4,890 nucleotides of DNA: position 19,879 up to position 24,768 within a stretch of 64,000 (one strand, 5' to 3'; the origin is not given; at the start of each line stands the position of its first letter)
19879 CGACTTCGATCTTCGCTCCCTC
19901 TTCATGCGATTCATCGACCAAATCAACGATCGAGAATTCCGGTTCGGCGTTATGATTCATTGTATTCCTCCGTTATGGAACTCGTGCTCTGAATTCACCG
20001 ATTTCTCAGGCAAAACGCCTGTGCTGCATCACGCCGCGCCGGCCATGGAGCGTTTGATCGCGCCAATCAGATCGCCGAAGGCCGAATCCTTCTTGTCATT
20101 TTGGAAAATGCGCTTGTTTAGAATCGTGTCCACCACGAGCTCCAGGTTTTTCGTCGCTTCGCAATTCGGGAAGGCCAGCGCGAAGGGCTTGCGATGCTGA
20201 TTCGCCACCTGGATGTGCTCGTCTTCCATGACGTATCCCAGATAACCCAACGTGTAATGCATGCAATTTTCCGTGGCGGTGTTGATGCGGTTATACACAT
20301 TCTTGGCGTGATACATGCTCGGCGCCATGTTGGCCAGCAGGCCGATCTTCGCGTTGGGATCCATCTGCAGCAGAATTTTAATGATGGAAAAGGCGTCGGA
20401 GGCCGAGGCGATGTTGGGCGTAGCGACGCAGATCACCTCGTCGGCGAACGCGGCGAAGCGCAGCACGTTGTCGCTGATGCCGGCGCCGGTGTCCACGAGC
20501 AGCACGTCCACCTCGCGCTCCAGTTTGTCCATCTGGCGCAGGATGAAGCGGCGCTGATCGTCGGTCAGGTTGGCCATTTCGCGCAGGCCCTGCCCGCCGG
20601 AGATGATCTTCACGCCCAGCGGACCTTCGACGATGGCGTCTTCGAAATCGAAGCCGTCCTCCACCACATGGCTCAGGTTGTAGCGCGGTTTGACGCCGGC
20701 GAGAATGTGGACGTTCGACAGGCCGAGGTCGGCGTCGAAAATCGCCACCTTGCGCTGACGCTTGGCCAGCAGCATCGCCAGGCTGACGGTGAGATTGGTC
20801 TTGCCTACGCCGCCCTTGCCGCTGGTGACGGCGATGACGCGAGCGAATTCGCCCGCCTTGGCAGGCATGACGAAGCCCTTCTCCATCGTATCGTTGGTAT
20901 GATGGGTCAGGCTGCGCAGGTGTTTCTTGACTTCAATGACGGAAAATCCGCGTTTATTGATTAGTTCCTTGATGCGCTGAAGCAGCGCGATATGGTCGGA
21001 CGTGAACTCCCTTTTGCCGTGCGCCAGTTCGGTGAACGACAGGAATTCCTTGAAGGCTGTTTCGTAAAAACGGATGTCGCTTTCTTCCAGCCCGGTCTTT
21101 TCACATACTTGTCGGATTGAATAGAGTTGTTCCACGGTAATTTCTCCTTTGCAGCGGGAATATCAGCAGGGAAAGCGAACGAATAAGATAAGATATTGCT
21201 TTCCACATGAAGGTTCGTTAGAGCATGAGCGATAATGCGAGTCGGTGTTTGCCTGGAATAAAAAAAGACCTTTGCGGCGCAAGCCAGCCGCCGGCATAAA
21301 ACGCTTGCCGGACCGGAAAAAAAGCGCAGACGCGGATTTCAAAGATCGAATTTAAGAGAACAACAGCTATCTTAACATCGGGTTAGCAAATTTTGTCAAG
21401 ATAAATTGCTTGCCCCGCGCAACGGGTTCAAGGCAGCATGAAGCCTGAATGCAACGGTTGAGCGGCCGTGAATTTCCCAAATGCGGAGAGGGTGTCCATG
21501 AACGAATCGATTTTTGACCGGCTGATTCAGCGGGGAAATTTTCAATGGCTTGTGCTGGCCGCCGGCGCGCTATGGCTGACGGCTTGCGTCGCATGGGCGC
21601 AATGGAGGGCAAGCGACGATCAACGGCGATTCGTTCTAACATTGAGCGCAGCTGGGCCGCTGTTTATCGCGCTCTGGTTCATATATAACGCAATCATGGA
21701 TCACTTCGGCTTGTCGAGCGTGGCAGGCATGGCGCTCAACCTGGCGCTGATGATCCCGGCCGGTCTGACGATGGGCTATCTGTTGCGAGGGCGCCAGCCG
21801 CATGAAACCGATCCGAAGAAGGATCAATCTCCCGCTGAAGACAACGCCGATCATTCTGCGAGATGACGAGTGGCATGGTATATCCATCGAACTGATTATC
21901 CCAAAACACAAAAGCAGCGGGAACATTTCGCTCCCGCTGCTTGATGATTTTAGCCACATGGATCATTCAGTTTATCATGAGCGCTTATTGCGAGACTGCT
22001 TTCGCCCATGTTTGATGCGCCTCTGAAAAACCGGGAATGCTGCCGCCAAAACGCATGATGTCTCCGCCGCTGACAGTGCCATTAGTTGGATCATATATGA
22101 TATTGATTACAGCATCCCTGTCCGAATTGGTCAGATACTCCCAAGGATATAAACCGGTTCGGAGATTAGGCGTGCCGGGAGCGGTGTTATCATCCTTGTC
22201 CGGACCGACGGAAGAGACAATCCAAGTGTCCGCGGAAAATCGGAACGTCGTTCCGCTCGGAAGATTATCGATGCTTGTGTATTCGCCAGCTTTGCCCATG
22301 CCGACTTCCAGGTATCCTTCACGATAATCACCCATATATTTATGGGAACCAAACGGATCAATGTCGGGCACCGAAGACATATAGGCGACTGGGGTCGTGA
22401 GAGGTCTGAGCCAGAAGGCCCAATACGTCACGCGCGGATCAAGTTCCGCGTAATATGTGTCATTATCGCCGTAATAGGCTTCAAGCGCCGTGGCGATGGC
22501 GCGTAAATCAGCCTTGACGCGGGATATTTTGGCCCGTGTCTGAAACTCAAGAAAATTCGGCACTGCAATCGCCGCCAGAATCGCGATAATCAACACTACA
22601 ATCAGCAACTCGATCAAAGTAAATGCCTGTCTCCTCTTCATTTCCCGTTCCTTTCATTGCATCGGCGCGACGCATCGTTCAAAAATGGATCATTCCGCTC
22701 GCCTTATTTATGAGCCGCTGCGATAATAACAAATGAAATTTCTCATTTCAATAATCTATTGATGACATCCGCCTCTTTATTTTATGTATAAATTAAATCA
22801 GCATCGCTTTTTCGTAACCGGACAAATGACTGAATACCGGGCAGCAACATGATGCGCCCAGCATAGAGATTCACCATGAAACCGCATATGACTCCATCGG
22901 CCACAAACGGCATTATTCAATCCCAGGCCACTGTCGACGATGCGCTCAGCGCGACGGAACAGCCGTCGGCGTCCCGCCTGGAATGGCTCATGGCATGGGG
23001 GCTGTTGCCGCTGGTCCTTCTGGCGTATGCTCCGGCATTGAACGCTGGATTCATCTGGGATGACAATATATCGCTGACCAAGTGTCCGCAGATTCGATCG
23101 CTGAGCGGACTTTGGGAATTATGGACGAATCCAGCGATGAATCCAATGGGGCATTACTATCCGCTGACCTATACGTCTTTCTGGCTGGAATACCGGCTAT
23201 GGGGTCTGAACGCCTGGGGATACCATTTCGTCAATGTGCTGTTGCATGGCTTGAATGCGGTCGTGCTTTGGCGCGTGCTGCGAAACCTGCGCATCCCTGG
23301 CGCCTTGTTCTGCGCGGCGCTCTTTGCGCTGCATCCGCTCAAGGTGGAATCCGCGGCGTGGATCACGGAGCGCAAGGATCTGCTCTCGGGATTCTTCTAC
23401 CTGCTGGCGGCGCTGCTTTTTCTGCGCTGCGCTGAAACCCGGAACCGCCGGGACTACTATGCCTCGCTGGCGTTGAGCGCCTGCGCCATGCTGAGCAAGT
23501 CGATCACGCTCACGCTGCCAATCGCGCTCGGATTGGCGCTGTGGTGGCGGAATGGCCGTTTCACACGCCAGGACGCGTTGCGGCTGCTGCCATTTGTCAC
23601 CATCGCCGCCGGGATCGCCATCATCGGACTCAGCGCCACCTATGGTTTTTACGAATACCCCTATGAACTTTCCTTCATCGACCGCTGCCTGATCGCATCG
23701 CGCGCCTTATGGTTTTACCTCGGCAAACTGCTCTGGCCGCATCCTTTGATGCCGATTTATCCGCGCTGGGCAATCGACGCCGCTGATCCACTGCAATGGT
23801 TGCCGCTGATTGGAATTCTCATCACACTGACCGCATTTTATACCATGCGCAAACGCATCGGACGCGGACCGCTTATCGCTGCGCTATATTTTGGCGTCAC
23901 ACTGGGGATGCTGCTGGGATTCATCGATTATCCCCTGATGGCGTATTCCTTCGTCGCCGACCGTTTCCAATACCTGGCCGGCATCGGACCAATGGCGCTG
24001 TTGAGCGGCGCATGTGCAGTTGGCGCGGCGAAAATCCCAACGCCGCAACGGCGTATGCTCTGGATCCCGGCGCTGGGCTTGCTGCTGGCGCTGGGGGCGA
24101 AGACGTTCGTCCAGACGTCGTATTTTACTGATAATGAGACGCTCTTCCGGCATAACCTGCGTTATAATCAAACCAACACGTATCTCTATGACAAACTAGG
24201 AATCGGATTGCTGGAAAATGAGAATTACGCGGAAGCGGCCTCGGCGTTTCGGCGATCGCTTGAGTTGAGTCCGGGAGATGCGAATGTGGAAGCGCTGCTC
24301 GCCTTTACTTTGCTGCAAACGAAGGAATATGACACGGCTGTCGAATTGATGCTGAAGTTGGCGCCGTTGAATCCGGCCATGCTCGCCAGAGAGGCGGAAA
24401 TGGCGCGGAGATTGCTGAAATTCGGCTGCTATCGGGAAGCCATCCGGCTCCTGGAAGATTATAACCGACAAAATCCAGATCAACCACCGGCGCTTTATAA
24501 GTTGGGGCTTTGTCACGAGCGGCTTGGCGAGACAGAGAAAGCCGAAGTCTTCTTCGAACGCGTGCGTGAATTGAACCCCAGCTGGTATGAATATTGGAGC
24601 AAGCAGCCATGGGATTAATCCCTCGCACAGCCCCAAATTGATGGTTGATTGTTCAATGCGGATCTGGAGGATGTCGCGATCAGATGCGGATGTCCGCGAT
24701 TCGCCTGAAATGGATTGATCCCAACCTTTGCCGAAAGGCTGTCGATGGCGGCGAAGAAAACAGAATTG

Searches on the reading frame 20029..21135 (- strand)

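Call 14: search_protein_families(library=pfam, proteins=[window:20029-21135:-], max_evalue=0.0001)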
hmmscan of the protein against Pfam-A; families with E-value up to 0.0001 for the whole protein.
window:20029-21135:- (368 aa): 5 families
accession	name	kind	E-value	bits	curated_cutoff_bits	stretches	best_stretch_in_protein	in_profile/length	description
PF10609.15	ParA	-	2.1e-22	80.2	27.1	1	98-338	3-245/246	NUBPL iron-transfer P-loop NTPase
PF01656.29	CbiA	-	1.3e-15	57.9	25.4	1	101-313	1-120/125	CobQ/CobB/MinD/ParA nucleotide binding domain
PF13411.12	MerR_1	-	3.2e-13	50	21.6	1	5-75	1-68/69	MerR HTH family regulatory protein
PF13614.12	AAA_31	-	6.3e-12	46.2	27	1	99-245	2-154/177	AAA domain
PF06564.18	CBP_BcsQ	-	2.5e-06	27.6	21.3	1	100-244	3-151/234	Cellulose biosynthesis protein BcsQ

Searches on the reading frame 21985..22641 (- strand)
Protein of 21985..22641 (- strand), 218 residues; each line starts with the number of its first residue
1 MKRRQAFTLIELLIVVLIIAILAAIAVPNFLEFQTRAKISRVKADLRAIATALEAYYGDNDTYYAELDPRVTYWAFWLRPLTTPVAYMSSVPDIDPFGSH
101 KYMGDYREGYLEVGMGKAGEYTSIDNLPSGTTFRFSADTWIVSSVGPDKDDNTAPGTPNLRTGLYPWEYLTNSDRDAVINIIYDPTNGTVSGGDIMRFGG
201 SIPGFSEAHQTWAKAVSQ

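Call 14: search_protein_families(library=pfam, proteins=[window:21985-22641:-], max_evalue=0.0001)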
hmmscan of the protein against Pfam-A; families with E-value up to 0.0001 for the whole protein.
window:21985-22641:- (218 aa): 1 family
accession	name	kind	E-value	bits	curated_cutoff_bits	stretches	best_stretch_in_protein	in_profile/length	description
PF07963.17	N_methyl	-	2.4e-08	33.7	21.2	1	1-27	1-27/27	Prokaryotic N-terminal methylation motif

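Call 39: search_protein_families(library=ncbifam, proteins=[window:21985-22641:-], max_evalue=0.00001)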
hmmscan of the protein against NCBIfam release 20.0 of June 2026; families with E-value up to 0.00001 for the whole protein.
window:21985-22641:- (218 aa): 5 families
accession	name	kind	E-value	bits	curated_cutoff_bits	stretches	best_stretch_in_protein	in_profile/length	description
NF041775.1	typeIV_PilA_Myxo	equivalog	2.5e-18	66.8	400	1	3-64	9-70/214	type IV pilin protein PilA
TIGR01710.1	typeII_sec_gspG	equivalog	1.6e-12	47.6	88.85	1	6-66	2-62/134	type II secretion system major pseudopilin GspG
NF040999.1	pilin_ComGC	equivalog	1.3e-08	35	75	1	5-60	2-57/84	competence type IV pilus major pilin ComGC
NF007862.0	PRK10574.1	equivalog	4.8e-08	33.2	138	1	1-42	1-42/145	prepilin peptidase-dependent pilin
TIGR02532.1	IV_pilin_GFxxxE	domain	6.4e-07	28.9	16.3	1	5-27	2-24/24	prepilin-type N-terminal cleavage/methylation domain-containing protein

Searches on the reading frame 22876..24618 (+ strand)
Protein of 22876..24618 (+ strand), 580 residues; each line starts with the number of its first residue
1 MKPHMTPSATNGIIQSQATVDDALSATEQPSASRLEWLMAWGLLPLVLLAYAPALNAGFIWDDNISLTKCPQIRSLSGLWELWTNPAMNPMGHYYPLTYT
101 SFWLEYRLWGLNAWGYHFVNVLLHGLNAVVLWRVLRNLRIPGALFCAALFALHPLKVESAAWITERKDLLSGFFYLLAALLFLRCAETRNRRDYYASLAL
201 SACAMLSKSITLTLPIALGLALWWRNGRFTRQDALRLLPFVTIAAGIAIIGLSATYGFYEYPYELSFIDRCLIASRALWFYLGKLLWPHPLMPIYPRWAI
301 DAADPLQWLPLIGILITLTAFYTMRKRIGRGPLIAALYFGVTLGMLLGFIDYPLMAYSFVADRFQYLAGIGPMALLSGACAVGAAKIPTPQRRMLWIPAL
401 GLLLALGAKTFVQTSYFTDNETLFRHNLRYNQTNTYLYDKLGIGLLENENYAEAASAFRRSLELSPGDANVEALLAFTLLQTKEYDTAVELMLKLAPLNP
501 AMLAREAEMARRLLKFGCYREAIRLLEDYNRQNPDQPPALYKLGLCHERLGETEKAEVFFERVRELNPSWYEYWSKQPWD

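Call 14: search_protein_families(library=pfam, proteins=[window:22876-24618:+], max_evalue=0.0001)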
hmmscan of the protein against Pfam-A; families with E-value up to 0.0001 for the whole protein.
window:22876-24618:+ (580 aa): 14 families
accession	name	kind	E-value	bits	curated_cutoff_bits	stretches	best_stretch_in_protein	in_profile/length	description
PF14559.12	TPR_19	-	9.1e-18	64.8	25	2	445-500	1-56/68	Tetratricopeptide repeat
PF13432.12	TPR_16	-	8.3e-14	52.2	32.7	1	509-568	3-62/65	Tetratricopeptide repeat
PF07719.23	TPR_2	-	2.2e-13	49.6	27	1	538-569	2-33/34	Tetratricopeptide repeat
PF00515.34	TPR_1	-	3e-12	46.2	27.8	1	538-569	2-33/34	Tetratricopeptide repeat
PF13231.12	PMT_2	-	5.2e-10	40.2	26.1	1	103-232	11-140/160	Dolichyl-phosphate-mannose-protein mannosyltransferase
PF13424.12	TPR_12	-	6.9e-09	36.2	30.1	0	518-566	25-74/77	Tetratricopeptide repeat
PF13428.12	TPR_14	-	1.1e-08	35.3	23.5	0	538-574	2-38/44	Tetratricopeptide repeat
PF13181.12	TPR_8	-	1.8e-08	34.3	25.7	0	538-568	2-32/34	Tetratricopeptide repeat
PF13174.12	TPR_6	-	1.8e-07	31.8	26.3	0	539-568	2-31/33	Tetratricopeptide repeat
PF13431.12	TPR_17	-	4.1e-07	30.2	24.4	0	527-557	3-33/34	Tetratricopeptide repeat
PF12895.13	ANAPC3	-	1.5e-06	28.9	27.2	1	448-528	2-81/82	Anaphase-promoting complex, cyclosome, subunit 3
PF25063.1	ARM_TT21_C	-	1.5e-06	28.7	35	1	408-501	102-196/209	Tetratricopeptide repeat protein 21 C-terminal ARM domain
PF13176.12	TPR_7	-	7.4e-05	23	27.9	0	539-562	1-24/36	Tetratricopeptide repeat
PF13429.12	TPR_15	-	9.1e-05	22.4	26.2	0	452-557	163-268/280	Tetratricopeptide repeat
